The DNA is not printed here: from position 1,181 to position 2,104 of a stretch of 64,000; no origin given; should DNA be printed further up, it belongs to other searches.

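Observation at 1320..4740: The biotin operon is split: bioB is separated from bioF-bioH-bioC-bioD by a 3.4 kb lower-GC insertion carrying hypotheticals, a TA-like pair and an IS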

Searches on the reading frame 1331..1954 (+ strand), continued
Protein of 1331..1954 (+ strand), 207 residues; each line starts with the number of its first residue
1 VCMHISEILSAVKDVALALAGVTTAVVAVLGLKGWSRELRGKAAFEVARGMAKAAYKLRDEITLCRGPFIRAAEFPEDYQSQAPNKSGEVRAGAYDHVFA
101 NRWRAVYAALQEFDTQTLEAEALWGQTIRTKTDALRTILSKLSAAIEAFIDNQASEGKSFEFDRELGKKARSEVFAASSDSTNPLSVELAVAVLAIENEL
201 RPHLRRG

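Call 71: search_protein_families(library=ncbifam, proteins=[L178:7630-8646:-, L180:6233-6469:-], max_evalue=0.001)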
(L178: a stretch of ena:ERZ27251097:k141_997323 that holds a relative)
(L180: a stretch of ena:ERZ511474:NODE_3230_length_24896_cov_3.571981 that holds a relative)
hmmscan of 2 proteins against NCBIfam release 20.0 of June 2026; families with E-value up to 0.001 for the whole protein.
L178:7630-8646:- (338 aa): 10 families
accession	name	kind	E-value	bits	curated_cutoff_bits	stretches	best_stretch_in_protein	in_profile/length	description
TIGR02224.1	recomb_XerC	equivalog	1.4e-51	175.6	335.15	1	12-319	3-291/295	tyrosine recombinase XerC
TIGR02225.1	recomb_XerD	equivalog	1.2e-49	169.2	329.6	1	12-320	3-289/290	site-specific tyrosine recombinase XerD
NF001399.0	PRK00283.1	subfamily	1.5e-47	162.3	279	1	11-321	11-299/300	tyrosine recombinase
NF040815.2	recomb_XerA_Arch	equivalog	6.5e-38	130.8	220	1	15-311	6-260/263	site-specific tyrosine recombinase/integron integrase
NF002331.0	PRK01287.1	subfamily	1.7e-32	112.8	371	1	8-319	29-326/365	site-specific tyrosine recombinase XerC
NF003462.0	PRK05084.1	equivalog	8.4e-23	80.7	267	1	135-317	195-356/360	tyrosine recombinase XerS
TIGR02249.1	integrase_gron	subfamily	1.5e-14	54.1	265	2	240-307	236-302/315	integron integrase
NF011946.0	PRK15417.1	equivalog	2.1e-08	33.7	435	1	255-306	266-316/337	integron integrase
NF040693.1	recomb_GmtY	equivalog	2.5e-05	23.7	340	1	265-310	392-437/441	gamma-mobile-trio recombinase GmtY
NF007371.0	PRK09871.1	subfamily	6.4e-05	22.6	222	0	249-310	119-179/198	tyrosine-type DNA invertase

L180:6233-6469:- (78 aa): 2 families
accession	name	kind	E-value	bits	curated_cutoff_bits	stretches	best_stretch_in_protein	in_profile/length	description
NF011946.0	PRK15417.1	equivalog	1.9e-21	76.6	435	1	8-78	13-83/337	integron integrase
TIGR02249.1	integrase_gron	subfamily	5.7e-17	62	265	1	11-78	1-68/315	integron integrase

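Call 96: search_protein_families(library=pfam, alignment_id=A1, max_evalue=0.1)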
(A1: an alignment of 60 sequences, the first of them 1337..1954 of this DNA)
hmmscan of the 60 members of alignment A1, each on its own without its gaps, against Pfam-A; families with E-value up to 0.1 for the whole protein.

A. member 1, window:1337-1954:+ (205 aa): 1 family
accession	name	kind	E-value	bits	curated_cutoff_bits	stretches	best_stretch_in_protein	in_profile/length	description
PF06276.17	FhuF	-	0.054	14.4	25.2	1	50-142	42-131/161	Ferric iron reductase FhuF-like transporter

B. families by the number of members that match (of 60 scanned): 21 families
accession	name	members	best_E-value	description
PF09102.15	Exotox-A_target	3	0.055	Exotoxin A, targeting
PF23778.1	Phage_holin_2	2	0.015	Putative phage holin family 2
PF09141.16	Talin_middle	2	0.043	Talin, middle domain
PF00486.34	Trans_reg_C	2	0.062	Transcriptional regulatory protein, C terminal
PF22323.1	Aq_1974-like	1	0.018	Uncharacterised protein aq_1974-like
PF20308.4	TPR-S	1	0.02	Tetratricopeptide Repeats-Sensor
PF00237.24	Ribosomal_L22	1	0.025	Ribosomal protein L22p/L17e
PF05218.19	DUF713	1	0.027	Protein of unknown function (DUF713)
PF13256.11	DUF4047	1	0.032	Domain of unknown function (DUF4047)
PF20809.2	MINT_MID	1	0.034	Msx2-interacting protein, MID domain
PF16516.10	CC2-LZ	1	0.035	Leucine zipper of domain CC2 of NEMO, NF-kappa-B essential modulator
PF17409.8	MoaF_C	1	0.036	MoaF C-terminal domain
PF20772.2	TACO1_YebC_N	1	0.042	TACO1/YebC protein N-terminal domain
PF06276.17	FhuF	1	0.054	Ferric iron reductase FhuF-like transporter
PF16901.10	DAO_C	1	0.063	C-terminal domain of alpha-glycerophosphate oxidase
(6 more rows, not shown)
